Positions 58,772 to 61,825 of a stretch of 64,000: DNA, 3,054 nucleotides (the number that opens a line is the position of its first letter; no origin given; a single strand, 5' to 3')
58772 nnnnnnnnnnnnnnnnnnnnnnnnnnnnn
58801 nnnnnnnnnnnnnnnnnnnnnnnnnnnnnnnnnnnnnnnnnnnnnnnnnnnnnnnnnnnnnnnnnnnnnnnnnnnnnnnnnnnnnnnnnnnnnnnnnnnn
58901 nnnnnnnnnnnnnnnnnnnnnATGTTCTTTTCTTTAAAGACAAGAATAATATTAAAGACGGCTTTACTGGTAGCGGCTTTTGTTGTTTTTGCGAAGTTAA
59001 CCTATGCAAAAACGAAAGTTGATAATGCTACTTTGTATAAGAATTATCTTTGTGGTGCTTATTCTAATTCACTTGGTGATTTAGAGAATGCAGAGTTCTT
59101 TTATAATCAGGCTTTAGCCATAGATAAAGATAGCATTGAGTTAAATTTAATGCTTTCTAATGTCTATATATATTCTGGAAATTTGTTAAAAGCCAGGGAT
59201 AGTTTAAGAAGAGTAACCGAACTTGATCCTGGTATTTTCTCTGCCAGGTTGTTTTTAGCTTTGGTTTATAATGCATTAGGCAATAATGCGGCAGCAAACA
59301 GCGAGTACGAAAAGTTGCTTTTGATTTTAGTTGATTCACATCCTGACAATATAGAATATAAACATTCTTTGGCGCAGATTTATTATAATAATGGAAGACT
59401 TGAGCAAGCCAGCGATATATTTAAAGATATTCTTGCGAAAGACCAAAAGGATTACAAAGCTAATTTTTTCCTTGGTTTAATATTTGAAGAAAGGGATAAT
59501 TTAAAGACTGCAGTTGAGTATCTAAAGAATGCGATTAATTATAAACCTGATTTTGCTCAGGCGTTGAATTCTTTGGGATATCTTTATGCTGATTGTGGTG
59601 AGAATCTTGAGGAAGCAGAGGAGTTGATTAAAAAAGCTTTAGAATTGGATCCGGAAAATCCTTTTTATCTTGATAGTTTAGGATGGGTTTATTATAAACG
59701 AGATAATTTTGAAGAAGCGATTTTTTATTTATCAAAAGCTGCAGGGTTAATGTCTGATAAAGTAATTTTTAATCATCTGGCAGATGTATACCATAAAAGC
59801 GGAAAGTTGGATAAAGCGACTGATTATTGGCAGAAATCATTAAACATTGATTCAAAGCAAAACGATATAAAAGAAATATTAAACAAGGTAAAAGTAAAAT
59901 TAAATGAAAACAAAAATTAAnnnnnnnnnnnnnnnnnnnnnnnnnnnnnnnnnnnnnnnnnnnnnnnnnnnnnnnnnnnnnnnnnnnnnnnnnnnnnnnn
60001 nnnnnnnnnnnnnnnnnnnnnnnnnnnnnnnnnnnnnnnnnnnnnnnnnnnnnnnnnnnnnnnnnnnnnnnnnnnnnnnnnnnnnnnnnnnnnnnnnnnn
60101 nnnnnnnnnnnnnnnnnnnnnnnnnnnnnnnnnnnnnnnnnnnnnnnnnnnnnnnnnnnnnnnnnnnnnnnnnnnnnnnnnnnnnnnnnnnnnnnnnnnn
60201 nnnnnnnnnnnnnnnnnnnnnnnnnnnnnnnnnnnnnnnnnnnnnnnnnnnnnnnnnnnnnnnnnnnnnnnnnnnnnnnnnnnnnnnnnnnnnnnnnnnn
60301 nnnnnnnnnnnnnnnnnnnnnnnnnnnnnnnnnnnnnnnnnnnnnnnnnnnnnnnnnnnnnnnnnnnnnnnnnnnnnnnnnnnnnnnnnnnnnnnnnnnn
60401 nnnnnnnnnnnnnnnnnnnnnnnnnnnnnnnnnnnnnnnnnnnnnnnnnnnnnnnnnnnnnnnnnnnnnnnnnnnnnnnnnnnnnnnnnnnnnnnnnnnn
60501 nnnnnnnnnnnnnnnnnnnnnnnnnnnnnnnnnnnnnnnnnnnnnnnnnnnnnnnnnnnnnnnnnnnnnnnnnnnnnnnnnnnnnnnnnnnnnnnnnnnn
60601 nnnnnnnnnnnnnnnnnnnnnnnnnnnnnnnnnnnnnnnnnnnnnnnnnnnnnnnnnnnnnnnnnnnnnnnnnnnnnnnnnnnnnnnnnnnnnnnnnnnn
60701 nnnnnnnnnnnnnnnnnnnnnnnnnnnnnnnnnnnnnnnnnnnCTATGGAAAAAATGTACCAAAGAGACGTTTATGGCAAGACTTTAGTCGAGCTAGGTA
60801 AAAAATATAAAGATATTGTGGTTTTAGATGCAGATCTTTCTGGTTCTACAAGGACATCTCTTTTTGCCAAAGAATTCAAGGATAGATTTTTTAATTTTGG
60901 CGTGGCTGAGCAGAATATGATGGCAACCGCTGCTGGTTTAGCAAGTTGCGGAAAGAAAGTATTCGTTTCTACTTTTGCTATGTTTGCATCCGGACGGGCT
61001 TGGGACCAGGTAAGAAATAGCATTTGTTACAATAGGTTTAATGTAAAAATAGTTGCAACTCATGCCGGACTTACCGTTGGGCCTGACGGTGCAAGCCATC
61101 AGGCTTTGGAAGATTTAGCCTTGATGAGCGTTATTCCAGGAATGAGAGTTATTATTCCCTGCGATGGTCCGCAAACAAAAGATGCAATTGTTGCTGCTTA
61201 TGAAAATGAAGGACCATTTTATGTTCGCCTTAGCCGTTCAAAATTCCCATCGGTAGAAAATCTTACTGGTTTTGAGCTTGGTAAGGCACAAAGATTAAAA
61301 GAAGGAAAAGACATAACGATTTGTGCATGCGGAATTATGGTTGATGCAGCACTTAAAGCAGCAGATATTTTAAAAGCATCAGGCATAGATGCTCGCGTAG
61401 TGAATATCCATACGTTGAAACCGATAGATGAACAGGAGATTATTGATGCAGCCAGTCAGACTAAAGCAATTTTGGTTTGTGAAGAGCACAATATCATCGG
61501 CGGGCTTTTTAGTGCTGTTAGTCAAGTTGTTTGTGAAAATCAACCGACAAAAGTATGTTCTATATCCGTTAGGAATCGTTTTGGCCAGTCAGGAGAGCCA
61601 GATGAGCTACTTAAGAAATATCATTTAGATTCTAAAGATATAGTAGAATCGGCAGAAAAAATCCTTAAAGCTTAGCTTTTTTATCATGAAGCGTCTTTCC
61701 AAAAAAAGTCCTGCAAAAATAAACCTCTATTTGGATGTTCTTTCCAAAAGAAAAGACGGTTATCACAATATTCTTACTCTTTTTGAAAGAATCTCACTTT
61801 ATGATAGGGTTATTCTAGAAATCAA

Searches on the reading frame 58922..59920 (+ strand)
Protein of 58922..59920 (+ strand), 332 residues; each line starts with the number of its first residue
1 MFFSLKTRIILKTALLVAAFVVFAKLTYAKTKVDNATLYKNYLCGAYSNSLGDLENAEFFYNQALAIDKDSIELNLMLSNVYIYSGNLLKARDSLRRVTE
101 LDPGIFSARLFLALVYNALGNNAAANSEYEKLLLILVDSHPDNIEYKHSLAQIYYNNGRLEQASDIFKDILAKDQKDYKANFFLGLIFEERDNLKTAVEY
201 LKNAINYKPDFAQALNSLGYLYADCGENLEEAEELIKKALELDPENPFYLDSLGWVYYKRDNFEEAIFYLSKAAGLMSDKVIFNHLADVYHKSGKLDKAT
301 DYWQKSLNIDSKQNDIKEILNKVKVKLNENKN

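Call 37: search_protein_families(library=pfam, max_evalue=0.00001, proteins=[window:58922-59920:+])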
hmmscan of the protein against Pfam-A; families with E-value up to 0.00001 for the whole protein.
window:58922-59920:+ (332 aa): 26 families (the best 25 are shown)
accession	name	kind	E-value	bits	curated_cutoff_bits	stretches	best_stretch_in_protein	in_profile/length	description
PF07719.23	TPR_2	-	5.6e-31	104.5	27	0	248-274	2-28/34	Tetratricopeptide repeat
PF13181.12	TPR_8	-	8.1e-29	97.7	25.7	0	212-246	1-34/34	Tetratricopeptide repeat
PF13424.12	TPR_12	-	2.3e-25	89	30.1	2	107-172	4-73/77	Tetratricopeptide repeat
PF00515.34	TPR_1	-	4.4e-24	83.7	27.8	0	283-311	4-32/34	Tetratricopeptide repeat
PF14559.12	TPR_19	-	1.4e-23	83.4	25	1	118-177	3-58/68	Tetratricopeptide repeat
PF13432.12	TPR_16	-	2.8e-21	76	32.7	0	150-202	3-55/65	Tetratricopeptide repeat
PF13428.12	TPR_14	-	9.2e-21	72.7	23.5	0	148-185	5-42/44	Tetratricopeptide repeat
PF13431.12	TPR_17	-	9.7e-21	72.7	24.4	0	235-267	1-33/34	Tetratricopeptide repeat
PF13414.12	TPR_11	-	3.2e-16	59.2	26.8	0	185-223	1-39/42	TPR repeat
PF23914.1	TPR_CcmH_CycH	-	1e-15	58.3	42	0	171-277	43-151/158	Cytochrome c-type biogenesis protein H TPR domain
PF13176.12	TPR_7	-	2e-15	55.9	27.9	0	214-246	1-34/36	Tetratricopeptide repeat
PF12895.13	ANAPC3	-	1.1e-14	54.8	27.2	0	228-302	4-78/82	Anaphase-promoting complex, cyclosome, subunit 3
PF25063.1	ARM_TT21_C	-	3.6e-14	53.6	35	0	150-208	101-159/209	Tetratricopeptide repeat protein 21 C-terminal ARM domain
PF13374.12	TPR_10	-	3.5e-13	49.5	27.5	0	147-172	5-30/42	Tetratricopeptide repeat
PF20225.4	DUF6584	-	7.1e-11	42.9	27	0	136-163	29-56/171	Family of unknown function (DUF6584)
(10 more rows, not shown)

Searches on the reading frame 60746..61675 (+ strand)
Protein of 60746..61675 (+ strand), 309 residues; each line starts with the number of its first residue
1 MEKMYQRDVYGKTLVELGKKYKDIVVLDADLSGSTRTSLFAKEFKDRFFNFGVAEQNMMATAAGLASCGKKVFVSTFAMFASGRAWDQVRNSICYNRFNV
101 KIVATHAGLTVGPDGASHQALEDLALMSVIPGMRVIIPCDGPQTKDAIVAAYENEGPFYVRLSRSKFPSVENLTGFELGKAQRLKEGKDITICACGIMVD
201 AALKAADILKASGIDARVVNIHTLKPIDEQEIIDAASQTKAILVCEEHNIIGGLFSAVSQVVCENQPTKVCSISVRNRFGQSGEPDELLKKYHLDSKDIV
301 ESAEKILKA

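Call 37: search_protein_families(library=pfam, max_evalue=0.00001, proteins=[window:60746-61675:+])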
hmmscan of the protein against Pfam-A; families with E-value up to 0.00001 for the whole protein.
window:60746-61675:+ (309 aa): 4 families
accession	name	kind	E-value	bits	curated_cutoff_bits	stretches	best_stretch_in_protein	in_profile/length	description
PF02779.29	Transket_pyr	-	7.9e-46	156.3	27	1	4-167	3-172/174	Transketolase, pyrimidine binding domain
PF02780.25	Transketolase_C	-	4.2e-29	101.4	25.9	1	179-299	1-124/124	Transketolase, C-terminal domain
PF22613.1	Transketolase_C_1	-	5.8e-08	33.4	27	1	186-294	10-112/113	Transketolase-like TK C-terminal domain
PF17147.9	PFOR_II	-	6.3e-08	33.4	27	0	189-268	2-84/102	Pyruvate:ferredoxin oxidoreductase core domain II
